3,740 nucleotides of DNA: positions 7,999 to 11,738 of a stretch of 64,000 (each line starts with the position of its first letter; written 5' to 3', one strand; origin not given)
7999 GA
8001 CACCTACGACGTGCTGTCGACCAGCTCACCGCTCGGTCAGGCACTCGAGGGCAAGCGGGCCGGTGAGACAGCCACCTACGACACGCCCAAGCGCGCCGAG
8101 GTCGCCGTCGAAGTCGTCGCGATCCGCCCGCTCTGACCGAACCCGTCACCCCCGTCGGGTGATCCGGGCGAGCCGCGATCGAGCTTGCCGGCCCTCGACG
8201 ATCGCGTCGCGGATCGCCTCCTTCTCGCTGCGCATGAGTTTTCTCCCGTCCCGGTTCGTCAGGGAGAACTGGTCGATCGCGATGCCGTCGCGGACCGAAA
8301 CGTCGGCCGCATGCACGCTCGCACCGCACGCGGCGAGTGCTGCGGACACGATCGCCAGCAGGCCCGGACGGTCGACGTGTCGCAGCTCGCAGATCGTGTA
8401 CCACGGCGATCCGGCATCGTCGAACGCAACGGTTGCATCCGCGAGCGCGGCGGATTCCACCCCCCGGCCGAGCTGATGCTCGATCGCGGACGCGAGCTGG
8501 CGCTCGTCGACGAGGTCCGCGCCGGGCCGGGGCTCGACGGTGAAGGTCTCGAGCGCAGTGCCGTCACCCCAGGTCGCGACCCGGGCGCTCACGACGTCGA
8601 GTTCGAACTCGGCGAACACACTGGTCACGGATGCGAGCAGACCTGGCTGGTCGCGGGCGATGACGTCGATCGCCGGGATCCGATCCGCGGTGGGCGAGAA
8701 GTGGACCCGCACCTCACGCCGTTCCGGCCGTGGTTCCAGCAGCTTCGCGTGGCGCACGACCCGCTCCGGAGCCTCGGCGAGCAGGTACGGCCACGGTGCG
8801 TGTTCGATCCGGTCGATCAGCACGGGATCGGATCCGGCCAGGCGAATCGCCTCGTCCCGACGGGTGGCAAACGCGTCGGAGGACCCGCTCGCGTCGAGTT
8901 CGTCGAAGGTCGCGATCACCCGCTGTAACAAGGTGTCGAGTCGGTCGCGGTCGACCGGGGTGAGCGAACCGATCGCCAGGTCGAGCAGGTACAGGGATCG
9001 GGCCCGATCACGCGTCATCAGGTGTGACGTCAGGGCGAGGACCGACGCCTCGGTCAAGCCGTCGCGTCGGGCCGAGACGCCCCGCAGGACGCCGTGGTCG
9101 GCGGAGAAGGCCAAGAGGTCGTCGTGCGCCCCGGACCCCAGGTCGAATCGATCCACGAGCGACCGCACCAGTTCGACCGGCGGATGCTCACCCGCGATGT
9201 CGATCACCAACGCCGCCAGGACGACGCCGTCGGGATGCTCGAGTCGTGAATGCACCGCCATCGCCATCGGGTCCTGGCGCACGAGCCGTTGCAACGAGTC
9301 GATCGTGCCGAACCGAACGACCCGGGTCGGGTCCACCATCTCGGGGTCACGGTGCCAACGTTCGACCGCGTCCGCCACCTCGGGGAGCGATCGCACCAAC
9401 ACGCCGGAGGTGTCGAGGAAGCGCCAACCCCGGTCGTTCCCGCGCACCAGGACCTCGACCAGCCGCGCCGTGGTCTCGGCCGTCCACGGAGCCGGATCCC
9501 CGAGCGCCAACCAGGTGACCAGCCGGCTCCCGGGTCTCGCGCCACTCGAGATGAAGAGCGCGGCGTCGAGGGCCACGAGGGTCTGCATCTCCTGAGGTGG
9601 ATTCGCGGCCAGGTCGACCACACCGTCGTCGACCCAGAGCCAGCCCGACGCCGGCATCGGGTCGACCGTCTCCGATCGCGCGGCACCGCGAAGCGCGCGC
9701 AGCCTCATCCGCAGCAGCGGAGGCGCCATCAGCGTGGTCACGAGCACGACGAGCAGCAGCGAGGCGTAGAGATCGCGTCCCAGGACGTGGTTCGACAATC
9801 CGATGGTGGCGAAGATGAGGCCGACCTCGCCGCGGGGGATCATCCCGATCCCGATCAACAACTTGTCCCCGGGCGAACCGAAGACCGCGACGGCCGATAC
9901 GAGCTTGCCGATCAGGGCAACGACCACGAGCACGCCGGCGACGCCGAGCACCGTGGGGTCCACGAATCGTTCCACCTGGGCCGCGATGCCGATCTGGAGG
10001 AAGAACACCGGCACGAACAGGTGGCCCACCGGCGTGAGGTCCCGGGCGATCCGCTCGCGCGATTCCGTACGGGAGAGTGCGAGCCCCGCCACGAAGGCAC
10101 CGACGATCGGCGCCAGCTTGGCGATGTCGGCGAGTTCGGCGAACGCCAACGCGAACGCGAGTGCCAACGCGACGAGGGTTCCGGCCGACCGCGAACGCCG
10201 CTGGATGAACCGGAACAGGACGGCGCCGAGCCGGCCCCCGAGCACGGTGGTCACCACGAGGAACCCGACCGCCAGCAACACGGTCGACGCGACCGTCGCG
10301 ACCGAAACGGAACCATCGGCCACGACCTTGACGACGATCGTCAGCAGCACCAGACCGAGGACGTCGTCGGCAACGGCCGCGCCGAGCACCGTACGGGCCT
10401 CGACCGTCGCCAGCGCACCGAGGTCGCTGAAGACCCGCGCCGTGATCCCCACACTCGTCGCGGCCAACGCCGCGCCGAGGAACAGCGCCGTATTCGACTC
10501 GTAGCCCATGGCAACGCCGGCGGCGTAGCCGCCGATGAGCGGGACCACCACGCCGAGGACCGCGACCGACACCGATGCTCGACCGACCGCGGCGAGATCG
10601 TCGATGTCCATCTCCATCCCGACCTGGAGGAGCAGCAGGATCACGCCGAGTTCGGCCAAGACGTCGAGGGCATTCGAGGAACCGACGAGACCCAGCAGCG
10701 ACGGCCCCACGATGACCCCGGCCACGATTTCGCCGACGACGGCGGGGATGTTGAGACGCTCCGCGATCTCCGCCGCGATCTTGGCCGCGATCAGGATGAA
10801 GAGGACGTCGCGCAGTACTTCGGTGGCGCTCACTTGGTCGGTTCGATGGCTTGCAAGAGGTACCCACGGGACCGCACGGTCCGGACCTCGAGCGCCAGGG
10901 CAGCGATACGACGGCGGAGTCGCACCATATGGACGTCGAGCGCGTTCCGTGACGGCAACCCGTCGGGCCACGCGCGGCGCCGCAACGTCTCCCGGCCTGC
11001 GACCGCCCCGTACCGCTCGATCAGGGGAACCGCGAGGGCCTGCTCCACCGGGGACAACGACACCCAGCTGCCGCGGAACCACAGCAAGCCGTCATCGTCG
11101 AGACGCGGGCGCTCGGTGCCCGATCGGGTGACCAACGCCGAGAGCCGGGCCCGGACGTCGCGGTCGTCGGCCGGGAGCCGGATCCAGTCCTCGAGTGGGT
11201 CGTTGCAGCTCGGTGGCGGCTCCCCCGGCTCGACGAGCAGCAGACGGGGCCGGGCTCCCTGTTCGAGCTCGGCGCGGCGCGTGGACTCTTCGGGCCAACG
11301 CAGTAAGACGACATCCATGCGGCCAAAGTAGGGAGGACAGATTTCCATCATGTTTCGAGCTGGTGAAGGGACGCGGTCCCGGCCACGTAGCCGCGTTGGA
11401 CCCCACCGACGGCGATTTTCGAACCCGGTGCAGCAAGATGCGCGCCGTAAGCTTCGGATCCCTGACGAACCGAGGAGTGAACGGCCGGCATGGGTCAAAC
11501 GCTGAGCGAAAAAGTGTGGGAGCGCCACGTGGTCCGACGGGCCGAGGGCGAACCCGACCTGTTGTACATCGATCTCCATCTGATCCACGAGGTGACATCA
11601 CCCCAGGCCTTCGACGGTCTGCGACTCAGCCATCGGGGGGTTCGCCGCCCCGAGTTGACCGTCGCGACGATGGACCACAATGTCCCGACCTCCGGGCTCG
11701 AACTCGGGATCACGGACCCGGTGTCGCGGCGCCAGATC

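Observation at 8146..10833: Cation/proton antiporter fused to a GlnD-like nitrogen-sensor module (no nucleotidyltransferase domain)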

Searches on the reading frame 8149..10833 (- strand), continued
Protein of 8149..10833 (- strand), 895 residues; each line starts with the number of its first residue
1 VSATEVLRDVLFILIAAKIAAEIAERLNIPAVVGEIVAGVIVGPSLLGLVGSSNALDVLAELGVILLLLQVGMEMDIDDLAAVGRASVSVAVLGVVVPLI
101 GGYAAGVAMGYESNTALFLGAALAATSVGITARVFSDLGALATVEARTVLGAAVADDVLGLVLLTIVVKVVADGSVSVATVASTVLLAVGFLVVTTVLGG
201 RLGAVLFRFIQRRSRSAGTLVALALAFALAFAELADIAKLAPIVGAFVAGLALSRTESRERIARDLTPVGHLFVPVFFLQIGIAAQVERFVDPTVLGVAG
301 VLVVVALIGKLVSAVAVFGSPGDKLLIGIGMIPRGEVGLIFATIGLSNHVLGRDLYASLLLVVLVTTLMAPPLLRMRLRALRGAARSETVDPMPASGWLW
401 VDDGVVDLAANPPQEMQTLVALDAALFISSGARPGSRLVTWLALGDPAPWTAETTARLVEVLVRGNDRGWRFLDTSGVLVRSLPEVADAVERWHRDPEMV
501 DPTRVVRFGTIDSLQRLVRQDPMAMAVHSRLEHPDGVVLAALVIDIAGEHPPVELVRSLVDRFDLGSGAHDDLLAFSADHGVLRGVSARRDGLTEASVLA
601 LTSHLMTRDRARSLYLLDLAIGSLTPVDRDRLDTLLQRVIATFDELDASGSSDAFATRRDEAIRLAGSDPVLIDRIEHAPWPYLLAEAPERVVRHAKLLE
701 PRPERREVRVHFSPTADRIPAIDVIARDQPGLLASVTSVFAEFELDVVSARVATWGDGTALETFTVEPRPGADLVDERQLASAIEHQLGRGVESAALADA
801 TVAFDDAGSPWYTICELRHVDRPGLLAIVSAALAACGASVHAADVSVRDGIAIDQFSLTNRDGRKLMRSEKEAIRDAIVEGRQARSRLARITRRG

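Call 55: predict_structure(alignment_id=A2)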
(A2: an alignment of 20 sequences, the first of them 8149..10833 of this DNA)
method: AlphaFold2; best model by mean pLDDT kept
length: 895 residues; sequences in the alignment: 20
mean_pLDDT: 78.7   pTM: 0.57
mean pLDDT of the five models: 78.7, 78.2, 77.3, 73.7, 72.7
residues with pLDDT >= 90: 212; 70-90: 479; 50-70: 169; < 50: 35
segments of 3 or more residues with pLDDT < 50: 130-144, 496-504, 888-890, 892-895
pLDDT, mean of each block of 10 residues (from residue 1): 74 81 73 76 70 74 79 63 55 73 82 78 63 42 50 62 67 62 69 73 70 66 80 77 77 72 71 79 76 82 80 65 62 65 73 80 79 66 59 88 88 88 91 80 74 90 86 77 71 51 59 91 93 89 80 79 80 84 88 86 89 94 89 95 86 82 92 92 86 91 89 80 91 92 90 90 90 88 89 86 89 92 90 91 89 92 88 92 60 44
secondary structure, 60 per line:
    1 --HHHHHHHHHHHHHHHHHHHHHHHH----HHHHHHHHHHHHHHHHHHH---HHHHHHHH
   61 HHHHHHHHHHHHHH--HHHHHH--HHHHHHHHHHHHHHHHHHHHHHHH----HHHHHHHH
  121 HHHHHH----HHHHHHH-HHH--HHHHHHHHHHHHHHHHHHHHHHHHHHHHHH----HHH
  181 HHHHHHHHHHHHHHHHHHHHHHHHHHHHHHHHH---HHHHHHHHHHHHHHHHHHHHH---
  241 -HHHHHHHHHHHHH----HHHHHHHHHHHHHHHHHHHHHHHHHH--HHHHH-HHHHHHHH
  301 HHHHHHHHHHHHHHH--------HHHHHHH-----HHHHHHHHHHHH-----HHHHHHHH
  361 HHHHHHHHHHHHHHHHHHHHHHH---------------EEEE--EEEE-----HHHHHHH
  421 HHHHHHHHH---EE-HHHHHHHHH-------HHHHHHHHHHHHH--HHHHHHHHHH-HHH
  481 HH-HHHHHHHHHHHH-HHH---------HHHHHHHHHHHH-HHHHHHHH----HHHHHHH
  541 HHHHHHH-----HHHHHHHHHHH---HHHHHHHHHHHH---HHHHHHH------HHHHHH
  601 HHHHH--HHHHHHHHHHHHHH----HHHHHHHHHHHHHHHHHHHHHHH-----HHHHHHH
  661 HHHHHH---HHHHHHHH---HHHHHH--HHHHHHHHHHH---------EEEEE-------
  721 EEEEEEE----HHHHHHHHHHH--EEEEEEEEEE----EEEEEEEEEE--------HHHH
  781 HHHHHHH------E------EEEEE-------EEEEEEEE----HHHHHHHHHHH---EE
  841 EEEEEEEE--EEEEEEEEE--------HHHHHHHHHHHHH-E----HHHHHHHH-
elements in order (helices of 4 or more, strands of 3 or more residues): H3-26 H31-49 H53-74 H77-82 H85-108 H113-126 H131-137 H144-173 H178-213 H217-237 H242-254 H259-284 H287-291 H293-315 H324-330 H336-347 H353-383 E399-402 E405-408 H414-429 H436-444 H452-464 H467-476 H478-482 H484-495 H509-520 H522-529 H534-547 H553-563 H567-578 H582-588 H595-605 H608-621 H626-648 H654-666 H670-677 H681-686 H689-699 E709-713 E721-727 H732-742 E745-754 E759-768 H777-787 E801-805 E813-820 H825-835 E839-848 E851-859 H868-880 H887-894

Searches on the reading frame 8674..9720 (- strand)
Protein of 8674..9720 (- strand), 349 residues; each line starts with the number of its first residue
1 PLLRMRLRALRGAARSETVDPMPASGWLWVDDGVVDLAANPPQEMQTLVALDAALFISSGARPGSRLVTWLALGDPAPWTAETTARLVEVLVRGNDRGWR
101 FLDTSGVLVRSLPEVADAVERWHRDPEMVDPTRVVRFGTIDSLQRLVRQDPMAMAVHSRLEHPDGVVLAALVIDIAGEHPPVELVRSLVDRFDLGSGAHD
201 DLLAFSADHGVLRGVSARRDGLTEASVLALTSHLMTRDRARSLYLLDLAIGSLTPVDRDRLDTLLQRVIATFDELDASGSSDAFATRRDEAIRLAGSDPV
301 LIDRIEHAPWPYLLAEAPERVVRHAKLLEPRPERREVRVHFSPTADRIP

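Call 8: search_protein_families(library=pfam, proteins=[window:8674-9720:-], max_evalue=10)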
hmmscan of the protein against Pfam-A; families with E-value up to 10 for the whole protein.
seq(349 aa): 0 families

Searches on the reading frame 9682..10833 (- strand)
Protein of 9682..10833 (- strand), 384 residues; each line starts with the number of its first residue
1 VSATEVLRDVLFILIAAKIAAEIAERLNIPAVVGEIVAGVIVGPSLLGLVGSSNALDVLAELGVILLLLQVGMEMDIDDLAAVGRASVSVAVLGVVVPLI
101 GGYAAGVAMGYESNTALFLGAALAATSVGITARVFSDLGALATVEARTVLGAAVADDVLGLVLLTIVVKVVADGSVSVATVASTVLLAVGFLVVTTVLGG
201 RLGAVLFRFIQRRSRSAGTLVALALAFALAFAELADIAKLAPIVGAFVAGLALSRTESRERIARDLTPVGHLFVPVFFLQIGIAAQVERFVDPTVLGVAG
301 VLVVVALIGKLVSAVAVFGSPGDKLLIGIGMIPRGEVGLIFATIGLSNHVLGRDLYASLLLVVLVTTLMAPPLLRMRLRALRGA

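Call 28: search_solved_structures(query=window:9682-10833:-, max_evalue=0.001, show_alignments=3)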
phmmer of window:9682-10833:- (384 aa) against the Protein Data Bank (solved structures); distinct sequences matched with E-value up to 0.001: 5.
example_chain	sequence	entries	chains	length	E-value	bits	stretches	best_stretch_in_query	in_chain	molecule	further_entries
5bz2_A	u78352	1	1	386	4.5e-71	243.2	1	3-375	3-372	Na(+)/H(+) antiporter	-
4bwz_A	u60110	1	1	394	5.3e-71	243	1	3-375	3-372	NA(+)/H(+) ANTIPORTER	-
5bz3_A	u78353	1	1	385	1.1e-70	241.9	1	5-375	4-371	Na(+)/H(+) antiporter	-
8bxg_A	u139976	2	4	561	2.8e-18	69.7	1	9-376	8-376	Glutathione-regulated potassium-efflux system protein KefC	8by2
9emb_A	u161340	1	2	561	1.2e-17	67.6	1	9-376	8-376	Glutathione-regulated potassium-efflux system protein KefC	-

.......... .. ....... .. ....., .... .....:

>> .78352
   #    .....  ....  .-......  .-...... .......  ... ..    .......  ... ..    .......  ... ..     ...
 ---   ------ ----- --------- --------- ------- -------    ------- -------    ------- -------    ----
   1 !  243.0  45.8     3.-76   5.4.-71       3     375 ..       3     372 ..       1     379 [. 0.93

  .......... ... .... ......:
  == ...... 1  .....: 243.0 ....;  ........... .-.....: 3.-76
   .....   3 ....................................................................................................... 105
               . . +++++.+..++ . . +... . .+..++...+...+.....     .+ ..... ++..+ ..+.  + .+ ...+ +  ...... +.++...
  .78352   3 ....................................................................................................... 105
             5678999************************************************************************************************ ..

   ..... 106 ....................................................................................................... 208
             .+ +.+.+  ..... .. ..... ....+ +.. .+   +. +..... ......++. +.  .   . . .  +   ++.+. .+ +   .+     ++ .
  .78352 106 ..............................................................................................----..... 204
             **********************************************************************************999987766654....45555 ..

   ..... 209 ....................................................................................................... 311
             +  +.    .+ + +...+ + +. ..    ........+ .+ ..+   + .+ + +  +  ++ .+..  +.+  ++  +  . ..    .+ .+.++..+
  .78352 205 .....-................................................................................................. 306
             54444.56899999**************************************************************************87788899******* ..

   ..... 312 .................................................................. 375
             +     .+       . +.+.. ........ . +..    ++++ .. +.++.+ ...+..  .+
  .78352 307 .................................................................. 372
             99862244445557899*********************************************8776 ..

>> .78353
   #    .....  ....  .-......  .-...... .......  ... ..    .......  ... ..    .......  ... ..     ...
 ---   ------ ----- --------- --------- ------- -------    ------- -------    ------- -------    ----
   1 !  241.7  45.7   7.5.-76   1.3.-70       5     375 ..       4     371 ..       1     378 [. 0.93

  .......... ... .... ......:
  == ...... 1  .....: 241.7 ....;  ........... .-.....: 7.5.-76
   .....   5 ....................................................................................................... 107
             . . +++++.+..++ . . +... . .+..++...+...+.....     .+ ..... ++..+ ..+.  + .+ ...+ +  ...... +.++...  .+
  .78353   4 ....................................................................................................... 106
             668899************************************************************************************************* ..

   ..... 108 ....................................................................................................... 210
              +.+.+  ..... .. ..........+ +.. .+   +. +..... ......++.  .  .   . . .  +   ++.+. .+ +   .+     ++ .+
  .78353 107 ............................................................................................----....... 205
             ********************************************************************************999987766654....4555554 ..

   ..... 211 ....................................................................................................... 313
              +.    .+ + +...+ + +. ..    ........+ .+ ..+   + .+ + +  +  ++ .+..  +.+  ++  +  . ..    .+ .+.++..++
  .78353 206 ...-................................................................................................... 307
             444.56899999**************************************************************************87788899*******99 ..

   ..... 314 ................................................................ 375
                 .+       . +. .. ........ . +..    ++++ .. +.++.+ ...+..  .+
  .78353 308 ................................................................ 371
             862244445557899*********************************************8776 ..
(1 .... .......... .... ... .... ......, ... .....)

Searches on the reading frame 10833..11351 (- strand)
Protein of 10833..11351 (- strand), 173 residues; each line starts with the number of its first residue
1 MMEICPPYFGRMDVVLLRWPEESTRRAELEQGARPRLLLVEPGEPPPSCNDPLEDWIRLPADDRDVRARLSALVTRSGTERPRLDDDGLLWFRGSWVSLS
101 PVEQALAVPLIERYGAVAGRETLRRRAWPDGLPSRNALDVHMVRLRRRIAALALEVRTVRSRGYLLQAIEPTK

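Call 39: search_protein_families(library=ncbifam, proteins=[window:10833-11351:-], max_evalue=0.01)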
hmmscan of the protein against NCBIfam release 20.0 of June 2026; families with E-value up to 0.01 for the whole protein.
window:10833-11351:- (173 aa): 11 families
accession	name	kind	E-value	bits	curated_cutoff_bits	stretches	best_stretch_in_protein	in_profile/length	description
NF041733.1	resp_reg_CseB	equivalog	9.5e-07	28.4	350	1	93-167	154-227/228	two-component system response regulator CseB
NF007928.2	PRK10643.1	equivalog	1.9e-06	27.7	330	1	90-166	141-216/216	two-component system response regulator PmrA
NF012023.0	PRK15479.1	equivalog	3.8e-06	26.6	337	1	53-168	95-219/224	transcriptional regulator TctD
TIGR02154.1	PhoB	equivalog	5.3e-06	25.9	296.2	1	93-166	149-225/226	phosphate regulon transcriptional regulator PhoB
NF005568.0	PRK07239.1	equivalog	9.8e-06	24.7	273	1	92-168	299-373/381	uroporphyrinogen-III synthase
NF053854.1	RespRegPhoBBctds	equivalog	3.2e-05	23.4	270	1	93-166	150-224/225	two-component system response regulator PhoB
NF007663.1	PRK10336.1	equivalog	0.00046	20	345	1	91-166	142-216/219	quorum sensing response regulator transcription factor QseB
NF008078.0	PRK10816.1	equivalog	0.0005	19.6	336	1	96-167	147-221/223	two-component system response regulator PhoP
NF008199.0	PRK10955.1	equivalog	0.00074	19.5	341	0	92-167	150-229/232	envelope stress response regulator transcription factor CpxR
NF033117.2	vanR_ACDEGLN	exception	0.0068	16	350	1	94-154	149-210/226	VanR-ABDEGLN family response regulator transcription factor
NF040689.1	MtrAB_MtrA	equivalog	0.0093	15.3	300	0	94-164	142-216/219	MtrAB system response regulator MtrA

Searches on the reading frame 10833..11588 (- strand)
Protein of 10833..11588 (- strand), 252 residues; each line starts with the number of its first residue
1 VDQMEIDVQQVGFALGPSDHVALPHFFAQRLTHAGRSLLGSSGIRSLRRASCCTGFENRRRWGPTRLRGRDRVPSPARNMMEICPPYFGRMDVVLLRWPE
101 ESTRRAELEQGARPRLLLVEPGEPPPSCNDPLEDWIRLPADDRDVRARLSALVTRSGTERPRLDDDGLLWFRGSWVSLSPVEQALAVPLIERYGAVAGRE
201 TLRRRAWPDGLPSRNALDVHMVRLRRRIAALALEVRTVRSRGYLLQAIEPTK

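Call 26: search_protein_families(library=pfam, proteins=[window:10833-11588:-], max_evalue=0.1)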
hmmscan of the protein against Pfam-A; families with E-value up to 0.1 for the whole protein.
window:10833-11588:- (252 aa): 1 family
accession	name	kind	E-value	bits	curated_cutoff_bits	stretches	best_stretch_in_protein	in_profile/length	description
PF00486.34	Trans_reg_C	-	7.7e-11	42.4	26.2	1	176-245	4-77/77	Transcriptional regulatory protein, C terminal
